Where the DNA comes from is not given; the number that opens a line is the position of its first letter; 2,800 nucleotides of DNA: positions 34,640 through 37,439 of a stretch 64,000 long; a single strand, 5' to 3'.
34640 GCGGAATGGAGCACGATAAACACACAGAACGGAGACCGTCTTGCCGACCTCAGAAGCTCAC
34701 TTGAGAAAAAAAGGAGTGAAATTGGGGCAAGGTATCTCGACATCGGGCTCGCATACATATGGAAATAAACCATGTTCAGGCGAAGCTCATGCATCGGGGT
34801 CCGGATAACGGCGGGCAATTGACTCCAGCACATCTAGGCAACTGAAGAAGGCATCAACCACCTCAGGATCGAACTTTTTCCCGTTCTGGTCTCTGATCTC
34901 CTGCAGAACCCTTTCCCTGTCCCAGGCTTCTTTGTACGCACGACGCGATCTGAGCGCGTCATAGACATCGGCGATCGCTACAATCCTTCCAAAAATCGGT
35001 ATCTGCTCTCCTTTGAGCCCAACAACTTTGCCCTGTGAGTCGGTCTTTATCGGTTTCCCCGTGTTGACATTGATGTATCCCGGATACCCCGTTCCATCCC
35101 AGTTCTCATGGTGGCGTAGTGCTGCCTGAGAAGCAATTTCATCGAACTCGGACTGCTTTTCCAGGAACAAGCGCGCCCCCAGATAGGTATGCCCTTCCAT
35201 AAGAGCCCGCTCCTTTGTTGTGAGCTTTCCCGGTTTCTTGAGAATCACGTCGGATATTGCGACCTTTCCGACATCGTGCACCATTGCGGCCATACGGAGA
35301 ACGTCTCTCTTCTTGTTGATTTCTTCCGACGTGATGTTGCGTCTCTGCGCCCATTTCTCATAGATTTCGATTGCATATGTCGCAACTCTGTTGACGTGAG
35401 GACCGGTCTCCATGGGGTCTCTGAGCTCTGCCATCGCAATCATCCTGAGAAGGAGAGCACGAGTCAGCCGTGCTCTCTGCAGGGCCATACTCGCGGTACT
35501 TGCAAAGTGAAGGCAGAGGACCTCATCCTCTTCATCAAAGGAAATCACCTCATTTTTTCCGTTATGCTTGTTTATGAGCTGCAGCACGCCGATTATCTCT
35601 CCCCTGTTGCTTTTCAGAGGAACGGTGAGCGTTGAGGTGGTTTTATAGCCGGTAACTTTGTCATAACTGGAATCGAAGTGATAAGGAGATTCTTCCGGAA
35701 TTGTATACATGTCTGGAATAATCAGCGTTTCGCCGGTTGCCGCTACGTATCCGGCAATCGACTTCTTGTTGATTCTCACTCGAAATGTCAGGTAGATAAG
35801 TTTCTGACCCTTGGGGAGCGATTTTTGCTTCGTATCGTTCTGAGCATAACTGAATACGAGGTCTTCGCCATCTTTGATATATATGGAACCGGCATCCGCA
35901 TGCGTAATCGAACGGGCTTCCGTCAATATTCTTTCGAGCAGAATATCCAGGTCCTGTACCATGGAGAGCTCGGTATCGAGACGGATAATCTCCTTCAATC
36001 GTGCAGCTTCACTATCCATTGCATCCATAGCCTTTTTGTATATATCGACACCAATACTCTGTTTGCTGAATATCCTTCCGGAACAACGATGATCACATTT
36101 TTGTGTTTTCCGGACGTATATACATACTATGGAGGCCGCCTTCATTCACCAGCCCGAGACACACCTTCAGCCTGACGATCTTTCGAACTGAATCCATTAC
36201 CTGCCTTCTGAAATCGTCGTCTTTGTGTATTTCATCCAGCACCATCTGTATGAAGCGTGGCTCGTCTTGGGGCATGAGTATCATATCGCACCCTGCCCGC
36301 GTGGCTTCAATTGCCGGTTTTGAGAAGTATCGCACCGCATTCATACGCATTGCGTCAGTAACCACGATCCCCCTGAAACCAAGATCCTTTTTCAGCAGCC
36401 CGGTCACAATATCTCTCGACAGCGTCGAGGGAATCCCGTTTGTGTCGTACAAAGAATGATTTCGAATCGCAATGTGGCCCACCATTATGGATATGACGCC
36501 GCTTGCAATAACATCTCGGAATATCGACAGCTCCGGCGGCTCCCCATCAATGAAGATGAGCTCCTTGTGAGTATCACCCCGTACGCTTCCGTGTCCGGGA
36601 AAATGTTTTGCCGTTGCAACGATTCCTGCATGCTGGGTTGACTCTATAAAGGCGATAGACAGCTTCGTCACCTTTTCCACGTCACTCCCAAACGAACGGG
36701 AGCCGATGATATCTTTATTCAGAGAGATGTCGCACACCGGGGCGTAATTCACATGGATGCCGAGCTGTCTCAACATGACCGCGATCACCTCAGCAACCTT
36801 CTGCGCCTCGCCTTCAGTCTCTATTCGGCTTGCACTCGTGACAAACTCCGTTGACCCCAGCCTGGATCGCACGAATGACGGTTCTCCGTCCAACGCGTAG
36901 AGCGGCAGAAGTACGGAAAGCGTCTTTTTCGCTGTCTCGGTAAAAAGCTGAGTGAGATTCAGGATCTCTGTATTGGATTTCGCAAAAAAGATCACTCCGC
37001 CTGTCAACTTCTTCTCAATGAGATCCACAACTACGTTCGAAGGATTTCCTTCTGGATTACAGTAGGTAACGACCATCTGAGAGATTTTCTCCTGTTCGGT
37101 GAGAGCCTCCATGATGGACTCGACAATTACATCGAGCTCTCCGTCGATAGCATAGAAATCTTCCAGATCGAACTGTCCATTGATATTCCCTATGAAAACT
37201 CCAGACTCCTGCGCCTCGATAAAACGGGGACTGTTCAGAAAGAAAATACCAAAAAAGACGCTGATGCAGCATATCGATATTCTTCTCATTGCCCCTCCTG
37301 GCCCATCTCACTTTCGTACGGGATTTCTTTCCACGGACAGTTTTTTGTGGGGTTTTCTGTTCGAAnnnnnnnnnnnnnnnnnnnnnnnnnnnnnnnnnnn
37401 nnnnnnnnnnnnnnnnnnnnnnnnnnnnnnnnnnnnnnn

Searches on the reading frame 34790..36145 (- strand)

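Call 105: search_protein_families(library=pfam, proteins=[window:34790-36145:-], max_evalue=0.0001)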
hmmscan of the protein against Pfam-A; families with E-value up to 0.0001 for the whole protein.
window:34790-36145:- (452 aa): 5 families
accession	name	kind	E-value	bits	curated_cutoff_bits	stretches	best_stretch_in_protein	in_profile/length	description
PF13487.12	HD_5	-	4.8e-24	85.4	27.2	2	265-356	24-116/170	HD domain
PF01966.28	HD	-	6.3e-20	72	22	1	250-397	4-115/116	HD domain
PF01590.32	GAF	-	1.1e-15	58.8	22.4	1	65-222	1-133/133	GAF domain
PF13185.12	GAF_2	-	7.2e-12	46.1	28.6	1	64-223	2-136/136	GAF domain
PF13492.12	GAF_3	-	5.9e-07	30.4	27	1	65-224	1-129/129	GAF domain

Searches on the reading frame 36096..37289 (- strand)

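Call 3: search_protein_families(library=pfam, proteins=[window:36096-37289:-], max_evalue=0.1)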
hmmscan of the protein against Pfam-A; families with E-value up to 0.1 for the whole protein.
window:36096-37289:- (398 aa): 1 family
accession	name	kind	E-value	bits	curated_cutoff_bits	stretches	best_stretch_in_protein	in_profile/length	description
PF00933.27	Glyco_hydro_3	-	9e-52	176.9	27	1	66-374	3-316/316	Glycosyl hydrolase family 3 N terminal domain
